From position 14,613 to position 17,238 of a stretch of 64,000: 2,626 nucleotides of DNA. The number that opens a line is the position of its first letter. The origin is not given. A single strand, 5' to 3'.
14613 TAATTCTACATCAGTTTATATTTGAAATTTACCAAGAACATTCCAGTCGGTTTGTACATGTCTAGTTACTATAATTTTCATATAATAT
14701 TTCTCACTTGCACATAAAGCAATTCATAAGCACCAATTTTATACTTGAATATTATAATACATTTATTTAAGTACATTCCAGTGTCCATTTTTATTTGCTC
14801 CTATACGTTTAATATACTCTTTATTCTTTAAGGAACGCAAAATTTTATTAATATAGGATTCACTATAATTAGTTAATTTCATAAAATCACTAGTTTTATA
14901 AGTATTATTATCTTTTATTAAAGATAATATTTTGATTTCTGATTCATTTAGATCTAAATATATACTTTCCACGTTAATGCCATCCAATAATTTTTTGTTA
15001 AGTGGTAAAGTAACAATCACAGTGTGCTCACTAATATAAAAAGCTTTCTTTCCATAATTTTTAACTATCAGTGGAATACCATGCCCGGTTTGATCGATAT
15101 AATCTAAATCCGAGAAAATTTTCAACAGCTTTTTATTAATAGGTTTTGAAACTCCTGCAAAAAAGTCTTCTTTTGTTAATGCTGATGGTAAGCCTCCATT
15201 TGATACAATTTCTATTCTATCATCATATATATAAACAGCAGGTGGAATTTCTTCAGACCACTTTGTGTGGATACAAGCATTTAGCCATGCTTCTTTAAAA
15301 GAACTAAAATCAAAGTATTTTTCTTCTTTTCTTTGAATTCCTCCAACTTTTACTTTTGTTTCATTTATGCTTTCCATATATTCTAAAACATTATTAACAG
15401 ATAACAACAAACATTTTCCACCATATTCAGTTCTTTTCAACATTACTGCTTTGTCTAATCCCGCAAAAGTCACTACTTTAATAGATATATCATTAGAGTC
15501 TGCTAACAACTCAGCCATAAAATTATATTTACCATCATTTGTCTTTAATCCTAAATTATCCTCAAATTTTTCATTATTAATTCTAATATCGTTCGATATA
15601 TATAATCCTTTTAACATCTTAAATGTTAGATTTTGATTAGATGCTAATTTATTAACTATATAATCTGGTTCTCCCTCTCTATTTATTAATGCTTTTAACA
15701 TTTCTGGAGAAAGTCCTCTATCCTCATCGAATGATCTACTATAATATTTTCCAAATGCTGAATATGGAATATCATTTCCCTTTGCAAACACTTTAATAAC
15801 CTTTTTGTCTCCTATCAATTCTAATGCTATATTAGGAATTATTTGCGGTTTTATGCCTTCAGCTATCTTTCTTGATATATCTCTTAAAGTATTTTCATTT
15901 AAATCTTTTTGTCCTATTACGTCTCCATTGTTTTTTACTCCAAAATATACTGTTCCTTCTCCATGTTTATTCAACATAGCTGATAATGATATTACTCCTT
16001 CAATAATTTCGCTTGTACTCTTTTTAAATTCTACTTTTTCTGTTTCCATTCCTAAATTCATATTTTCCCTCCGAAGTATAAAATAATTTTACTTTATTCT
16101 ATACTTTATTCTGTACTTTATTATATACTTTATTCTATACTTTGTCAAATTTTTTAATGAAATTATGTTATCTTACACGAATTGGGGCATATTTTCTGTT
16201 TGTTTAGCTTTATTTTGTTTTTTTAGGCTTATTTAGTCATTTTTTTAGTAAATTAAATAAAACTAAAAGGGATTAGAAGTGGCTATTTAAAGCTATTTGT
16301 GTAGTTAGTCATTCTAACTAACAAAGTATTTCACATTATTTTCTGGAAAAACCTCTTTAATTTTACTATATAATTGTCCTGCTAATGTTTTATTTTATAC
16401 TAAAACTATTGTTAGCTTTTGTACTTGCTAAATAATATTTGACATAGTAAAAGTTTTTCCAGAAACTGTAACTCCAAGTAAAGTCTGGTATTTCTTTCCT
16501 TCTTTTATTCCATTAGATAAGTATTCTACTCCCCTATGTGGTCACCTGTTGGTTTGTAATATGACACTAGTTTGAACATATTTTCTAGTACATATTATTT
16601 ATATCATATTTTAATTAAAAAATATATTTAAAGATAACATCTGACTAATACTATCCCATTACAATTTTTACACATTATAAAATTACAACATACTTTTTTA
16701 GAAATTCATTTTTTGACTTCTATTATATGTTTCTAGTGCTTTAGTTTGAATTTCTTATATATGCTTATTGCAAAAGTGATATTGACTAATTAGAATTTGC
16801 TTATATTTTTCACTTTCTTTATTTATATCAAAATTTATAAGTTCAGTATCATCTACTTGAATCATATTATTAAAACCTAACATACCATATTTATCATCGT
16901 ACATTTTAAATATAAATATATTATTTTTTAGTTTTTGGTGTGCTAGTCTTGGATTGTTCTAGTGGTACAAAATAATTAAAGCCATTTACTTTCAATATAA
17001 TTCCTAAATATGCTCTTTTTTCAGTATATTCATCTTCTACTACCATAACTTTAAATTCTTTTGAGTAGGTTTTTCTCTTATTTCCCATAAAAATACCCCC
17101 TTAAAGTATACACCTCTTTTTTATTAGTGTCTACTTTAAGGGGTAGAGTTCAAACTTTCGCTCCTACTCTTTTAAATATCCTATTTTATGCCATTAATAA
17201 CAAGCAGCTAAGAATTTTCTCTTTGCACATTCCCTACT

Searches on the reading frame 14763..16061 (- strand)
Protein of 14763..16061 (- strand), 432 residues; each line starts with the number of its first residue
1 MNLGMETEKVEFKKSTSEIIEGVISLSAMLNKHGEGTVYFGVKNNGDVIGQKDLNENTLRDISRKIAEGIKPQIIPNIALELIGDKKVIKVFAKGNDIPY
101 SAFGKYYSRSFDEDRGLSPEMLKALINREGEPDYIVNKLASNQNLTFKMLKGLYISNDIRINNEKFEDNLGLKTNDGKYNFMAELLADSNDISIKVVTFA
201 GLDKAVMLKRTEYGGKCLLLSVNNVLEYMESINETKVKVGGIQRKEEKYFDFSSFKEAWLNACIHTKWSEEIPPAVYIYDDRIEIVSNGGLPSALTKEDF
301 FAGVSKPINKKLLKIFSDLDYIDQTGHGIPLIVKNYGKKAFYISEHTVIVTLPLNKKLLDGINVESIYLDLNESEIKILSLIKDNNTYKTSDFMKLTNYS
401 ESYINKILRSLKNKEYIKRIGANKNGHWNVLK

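Call 58: search_protein_families(library=pfam, proteins=[window:14763-16061:-], max_evalue=1)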
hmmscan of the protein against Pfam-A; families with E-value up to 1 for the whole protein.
window:14763-16061:- (432 aa): 12 families
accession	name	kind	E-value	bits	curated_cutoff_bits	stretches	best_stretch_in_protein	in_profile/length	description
PF13749.12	HATPase_c_4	-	1.5e-14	54.2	26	1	274-338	4-70/89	Putative ATP-dependent DNA helicase recG C-terminal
PF04326.19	SLFN_AlbA_2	-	2.4e-14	54.3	25.3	1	6-115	1-115/118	Schlafen, AlbA_2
PF13412.12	HTH_24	-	0.0008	19.4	21.9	1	371-418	1-48/48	Winged helix-turn-helix DNA-binding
PF01047.28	MarR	-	0.0016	18.8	24.6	1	371-419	1-49/59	MarR family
PF13463.12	HTH_27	-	0.0027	18.4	22.2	1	371-425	1-56/68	Winged helix DNA-binding domain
PF01978.25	TrmB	-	0.0029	17.9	25.6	1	369-422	4-57/68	Sugar-specific transcriptional regulator TrmB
PF22168.2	DIP2311-like_C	-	0.03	15.1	27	1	389-425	21-57/63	Transcriptional regulator DIP2311-like, C-terminal domain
PF23526.1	AprA_N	-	0.038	14.6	27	1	357-418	7-66/67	AprA N-terminal domain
PF21984.2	DnaD_N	-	0.082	13.5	27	1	369-423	12-71/101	DnaD N-terminal domain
PF22381.2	Staph_reg_Sar_Rot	-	0.12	12.9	27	1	370-419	11-60/85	Transcriptional regulator SarA/Rot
PF01022.26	HTH_5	-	0.13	12.6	22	1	376-418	5-46/47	Bacterial regulatory protein, arsR family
PF08280.17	HTH_Mga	-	0.16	12.4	23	1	374-413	6-45/59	M protein trans-acting positive regulator (MGA) HTH domain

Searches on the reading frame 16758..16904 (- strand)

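Call 58: search_protein_families(library=pfam, proteins=[window:16758-16904:-], max_evalue=1)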
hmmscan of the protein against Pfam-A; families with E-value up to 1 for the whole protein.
seq(49 aa): 1 family
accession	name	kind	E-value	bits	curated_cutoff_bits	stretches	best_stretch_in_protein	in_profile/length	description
PF13958.12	ToxN_toxin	-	4.2e-09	37.2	25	1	4-48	74-119/159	Toxin ToxN, type III toxin-antitoxin system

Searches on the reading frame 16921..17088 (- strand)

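Call 58: search_protein_families(library=pfam, proteins=[window:16921-17088:-], max_evalue=1)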
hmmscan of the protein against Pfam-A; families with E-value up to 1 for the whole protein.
window:16921-17088:- (55 aa): 2 families
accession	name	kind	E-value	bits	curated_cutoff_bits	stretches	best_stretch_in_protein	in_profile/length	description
PF13958.12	ToxN_toxin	-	1.6e-07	32.1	25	1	10-54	15-60/159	Toxin ToxN, type III toxin-antitoxin system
PF06002.17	CST-I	-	0.02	14.8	25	1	6-50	18-62/295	Alpha-2,3-sialyltransferase (CST-I)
